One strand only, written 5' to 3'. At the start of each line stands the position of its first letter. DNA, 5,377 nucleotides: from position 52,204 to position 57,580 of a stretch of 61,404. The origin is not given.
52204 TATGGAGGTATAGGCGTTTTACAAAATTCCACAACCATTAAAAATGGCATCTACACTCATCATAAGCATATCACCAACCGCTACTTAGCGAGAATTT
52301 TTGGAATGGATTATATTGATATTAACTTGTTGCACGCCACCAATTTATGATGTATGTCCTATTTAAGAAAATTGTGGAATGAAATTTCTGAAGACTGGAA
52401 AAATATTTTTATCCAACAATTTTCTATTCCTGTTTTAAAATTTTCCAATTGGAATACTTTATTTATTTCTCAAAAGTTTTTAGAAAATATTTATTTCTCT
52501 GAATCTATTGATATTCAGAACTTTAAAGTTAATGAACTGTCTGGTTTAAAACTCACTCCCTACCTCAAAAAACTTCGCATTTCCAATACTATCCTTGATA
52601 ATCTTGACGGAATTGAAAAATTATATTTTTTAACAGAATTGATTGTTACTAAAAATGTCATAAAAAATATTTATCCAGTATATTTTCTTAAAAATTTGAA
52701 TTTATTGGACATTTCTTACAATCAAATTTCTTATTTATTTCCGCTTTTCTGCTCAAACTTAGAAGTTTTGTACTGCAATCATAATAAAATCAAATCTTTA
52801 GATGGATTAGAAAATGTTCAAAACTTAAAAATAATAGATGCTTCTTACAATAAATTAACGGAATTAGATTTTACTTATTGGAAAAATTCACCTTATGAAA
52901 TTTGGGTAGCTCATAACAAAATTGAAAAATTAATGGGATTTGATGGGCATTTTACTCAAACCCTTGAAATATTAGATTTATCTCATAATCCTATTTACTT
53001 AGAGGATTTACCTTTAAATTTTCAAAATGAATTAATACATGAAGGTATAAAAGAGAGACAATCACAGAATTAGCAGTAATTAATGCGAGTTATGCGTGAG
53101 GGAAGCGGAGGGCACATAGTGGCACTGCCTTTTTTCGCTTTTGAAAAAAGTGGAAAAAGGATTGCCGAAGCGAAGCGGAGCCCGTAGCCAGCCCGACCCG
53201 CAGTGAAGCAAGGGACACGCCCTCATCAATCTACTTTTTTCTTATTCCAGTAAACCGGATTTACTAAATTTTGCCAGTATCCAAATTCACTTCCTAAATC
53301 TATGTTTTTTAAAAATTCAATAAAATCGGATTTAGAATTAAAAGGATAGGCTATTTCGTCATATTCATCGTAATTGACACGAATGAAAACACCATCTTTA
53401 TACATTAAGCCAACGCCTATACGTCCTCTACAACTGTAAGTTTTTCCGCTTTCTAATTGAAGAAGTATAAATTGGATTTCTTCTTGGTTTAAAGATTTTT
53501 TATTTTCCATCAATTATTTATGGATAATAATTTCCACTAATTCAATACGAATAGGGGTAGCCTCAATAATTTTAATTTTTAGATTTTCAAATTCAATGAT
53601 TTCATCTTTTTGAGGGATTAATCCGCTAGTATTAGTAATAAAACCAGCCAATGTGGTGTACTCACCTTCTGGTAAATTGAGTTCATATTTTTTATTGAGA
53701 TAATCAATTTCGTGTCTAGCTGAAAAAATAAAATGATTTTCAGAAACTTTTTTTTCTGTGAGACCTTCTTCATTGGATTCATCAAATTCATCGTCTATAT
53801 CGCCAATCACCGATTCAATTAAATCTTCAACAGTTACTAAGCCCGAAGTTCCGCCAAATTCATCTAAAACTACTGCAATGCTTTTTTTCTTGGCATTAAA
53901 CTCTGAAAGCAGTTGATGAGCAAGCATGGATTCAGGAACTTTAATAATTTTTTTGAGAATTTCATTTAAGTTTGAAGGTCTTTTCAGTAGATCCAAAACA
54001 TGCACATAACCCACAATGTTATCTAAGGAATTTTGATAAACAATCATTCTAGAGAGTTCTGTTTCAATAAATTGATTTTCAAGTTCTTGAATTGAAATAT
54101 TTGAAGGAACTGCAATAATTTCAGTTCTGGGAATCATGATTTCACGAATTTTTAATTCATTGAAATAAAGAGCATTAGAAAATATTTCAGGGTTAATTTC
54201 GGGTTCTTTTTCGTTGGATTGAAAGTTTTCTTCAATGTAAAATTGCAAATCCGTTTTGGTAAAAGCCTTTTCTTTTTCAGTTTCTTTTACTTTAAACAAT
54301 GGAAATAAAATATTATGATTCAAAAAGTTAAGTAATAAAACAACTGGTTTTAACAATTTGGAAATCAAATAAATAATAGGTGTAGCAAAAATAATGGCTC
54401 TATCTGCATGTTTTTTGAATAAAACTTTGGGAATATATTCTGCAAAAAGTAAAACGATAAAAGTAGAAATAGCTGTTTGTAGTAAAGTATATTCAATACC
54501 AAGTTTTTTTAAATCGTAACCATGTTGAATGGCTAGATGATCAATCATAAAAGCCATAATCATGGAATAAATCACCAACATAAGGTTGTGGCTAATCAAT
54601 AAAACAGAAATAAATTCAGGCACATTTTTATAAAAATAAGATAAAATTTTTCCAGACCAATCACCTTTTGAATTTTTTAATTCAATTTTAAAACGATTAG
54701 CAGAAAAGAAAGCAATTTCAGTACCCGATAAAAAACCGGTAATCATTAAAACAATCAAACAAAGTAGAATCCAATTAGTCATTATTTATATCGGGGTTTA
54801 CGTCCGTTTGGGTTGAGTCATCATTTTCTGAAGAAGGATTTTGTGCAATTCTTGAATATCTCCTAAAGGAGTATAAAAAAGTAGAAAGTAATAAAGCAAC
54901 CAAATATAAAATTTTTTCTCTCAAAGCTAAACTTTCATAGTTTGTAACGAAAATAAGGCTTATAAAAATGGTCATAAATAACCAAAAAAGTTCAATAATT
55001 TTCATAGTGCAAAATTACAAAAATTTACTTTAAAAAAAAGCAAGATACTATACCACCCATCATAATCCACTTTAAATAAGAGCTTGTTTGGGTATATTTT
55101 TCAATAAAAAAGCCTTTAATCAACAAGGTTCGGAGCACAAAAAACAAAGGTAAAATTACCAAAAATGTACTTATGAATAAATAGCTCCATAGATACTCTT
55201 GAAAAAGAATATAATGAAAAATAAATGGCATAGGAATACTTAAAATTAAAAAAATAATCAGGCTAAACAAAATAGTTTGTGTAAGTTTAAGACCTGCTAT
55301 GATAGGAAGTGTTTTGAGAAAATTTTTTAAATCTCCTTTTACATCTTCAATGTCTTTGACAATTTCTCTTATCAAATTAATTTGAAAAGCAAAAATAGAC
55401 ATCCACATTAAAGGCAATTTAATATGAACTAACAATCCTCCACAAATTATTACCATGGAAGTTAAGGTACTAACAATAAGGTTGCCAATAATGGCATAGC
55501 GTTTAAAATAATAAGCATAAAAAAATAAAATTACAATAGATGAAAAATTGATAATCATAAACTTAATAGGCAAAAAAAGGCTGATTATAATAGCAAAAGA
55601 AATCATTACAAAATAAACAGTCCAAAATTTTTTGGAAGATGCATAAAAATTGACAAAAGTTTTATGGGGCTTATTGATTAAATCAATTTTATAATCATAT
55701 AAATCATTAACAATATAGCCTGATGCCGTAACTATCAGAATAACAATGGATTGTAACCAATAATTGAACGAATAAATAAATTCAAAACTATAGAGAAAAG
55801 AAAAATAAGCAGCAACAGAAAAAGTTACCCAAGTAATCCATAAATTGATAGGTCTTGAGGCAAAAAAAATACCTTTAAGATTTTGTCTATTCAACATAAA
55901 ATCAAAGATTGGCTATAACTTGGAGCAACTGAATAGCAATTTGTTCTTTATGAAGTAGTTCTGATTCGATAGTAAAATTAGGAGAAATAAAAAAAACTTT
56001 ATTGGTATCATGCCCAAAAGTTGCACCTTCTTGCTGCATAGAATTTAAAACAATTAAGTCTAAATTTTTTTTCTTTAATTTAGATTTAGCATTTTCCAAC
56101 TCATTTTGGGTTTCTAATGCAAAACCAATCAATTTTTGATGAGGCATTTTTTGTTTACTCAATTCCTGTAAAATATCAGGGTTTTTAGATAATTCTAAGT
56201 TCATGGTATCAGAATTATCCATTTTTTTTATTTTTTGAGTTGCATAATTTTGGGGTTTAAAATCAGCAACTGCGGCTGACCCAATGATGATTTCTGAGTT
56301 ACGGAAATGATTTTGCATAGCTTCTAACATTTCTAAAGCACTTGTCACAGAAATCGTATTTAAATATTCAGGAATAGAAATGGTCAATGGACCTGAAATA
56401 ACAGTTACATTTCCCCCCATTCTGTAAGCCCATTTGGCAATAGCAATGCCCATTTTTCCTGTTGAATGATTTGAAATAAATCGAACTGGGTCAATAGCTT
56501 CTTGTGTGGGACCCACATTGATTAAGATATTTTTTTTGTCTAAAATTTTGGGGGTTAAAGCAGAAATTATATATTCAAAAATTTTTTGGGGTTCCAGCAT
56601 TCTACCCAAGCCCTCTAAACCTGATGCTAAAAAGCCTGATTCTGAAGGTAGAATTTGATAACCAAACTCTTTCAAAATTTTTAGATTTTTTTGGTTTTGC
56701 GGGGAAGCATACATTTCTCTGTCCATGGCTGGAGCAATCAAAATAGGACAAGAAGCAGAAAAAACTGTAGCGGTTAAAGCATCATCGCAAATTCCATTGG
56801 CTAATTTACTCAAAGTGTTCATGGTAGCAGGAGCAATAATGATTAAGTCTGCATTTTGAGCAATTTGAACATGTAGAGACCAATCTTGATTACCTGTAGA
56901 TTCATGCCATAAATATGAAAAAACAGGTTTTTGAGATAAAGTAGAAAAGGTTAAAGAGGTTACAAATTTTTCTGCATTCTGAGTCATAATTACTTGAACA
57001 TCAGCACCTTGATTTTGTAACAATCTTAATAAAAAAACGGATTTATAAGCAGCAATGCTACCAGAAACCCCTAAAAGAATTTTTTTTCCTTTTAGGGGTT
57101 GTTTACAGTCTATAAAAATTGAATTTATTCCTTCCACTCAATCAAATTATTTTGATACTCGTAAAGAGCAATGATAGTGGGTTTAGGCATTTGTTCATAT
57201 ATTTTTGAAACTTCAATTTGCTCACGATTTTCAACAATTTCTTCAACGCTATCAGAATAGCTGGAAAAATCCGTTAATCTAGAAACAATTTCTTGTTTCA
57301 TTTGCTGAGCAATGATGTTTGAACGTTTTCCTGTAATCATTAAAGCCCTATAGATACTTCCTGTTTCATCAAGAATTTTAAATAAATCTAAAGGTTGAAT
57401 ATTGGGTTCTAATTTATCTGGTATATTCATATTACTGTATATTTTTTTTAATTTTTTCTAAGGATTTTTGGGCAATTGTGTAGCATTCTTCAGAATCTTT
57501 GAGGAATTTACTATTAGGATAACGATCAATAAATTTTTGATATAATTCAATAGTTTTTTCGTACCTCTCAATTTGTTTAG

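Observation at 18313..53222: A structured GC-rich repeat family always placed immediately after a stop codon, in sense orientation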

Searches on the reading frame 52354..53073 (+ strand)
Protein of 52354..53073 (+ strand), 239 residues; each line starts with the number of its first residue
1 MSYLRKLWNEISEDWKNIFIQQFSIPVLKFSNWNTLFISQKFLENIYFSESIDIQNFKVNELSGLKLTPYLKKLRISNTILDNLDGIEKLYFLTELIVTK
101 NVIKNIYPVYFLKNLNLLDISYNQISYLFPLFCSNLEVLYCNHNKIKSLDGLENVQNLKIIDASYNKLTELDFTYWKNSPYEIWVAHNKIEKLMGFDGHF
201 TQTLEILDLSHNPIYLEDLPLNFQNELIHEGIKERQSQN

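Call 89: search_protein_families(library=pfam, proteins=[window:52354-53073:+], max_evalue=0.00001)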
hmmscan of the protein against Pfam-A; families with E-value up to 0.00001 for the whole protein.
window:52354-53073:+ (239 aa): 3 families
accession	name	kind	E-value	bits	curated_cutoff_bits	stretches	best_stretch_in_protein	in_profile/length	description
PF12799.13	LRR_4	-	1.1e-16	60.8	27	2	135-172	2-40/44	Leucine Rich repeats (2 copies)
PF00560.39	LRR_1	-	6.4e-08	31.7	20.6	0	204-225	2-22/23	Leucine Rich Repeat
PF13855.12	LRR_8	-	9e-08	32.2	27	0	93-129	3-41/61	Leucine rich repeat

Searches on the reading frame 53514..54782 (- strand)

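Call 90: search_protein_families(library=pfam, proteins=[window:53514-54782:-], max_evalue=0.00001)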
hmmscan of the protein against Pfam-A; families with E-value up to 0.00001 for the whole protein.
window:53514-54782:- (422 aa): 3 families
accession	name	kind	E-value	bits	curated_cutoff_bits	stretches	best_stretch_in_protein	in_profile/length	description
PF01595.25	CNNM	-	2.8e-28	99.2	28.4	1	7-189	2-174/181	Cyclin M transmembrane N-terminal domain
PF03471.22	CorC_HlyC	-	1.5e-16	60.6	27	1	345-419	2-78/81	Transporter associated domain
PF00571.33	CBS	-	3.7e-12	46.8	24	0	213-268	2-54/57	CBS domain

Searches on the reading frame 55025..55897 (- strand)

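Call 90: search_protein_families(library=pfam, proteins=[window:55025-55897:-], max_evalue=0.00001)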
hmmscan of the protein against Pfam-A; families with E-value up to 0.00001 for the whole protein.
window:55025-55897:- (290 aa): 1 family
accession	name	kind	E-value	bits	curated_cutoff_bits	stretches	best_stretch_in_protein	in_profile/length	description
PF01040.23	UbiA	-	2.2e-22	80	34.2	1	42-257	18-231/250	UbiA prenyltransferase family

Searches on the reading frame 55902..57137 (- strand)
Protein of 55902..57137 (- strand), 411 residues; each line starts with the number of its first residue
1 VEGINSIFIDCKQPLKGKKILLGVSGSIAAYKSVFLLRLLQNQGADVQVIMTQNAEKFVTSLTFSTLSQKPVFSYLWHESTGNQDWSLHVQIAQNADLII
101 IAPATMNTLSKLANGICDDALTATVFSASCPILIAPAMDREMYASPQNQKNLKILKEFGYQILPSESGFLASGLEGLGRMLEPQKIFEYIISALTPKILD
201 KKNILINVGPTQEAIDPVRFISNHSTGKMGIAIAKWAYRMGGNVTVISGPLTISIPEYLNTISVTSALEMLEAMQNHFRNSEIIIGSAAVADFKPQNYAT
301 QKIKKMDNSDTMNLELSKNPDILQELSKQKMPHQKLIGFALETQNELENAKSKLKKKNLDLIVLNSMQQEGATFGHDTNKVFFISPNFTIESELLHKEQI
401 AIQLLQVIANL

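Call 90: search_protein_families(library=pfam, proteins=[window:55902-57137:-], max_evalue=0.00001)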
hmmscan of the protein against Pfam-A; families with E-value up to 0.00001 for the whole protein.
window:55902-57137:- (411 aa): 2 families
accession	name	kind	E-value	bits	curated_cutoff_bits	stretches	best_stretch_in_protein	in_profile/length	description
PF04127.22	DFP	-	1.5e-70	237.3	22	1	200-384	2-186/186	DNA/pantothenate metabolism flavoprotein C-terminal domain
PF02441.25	Flavoprotein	-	1.2e-35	123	22.7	1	18-193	1-161/162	Flavoprotein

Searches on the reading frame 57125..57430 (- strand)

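Call 90: search_protein_families(library=pfam, proteins=[window:57125-57430:-], max_evalue=0.00001)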
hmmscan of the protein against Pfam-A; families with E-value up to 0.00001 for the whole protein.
window:57125-57430:- (101 aa): 1 family
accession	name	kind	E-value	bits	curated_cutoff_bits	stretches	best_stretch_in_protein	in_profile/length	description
PF01192.27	RNA_pol_Rpb6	-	4.4e-06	27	26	0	19-79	2-34/53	RNA polymerase Rpb6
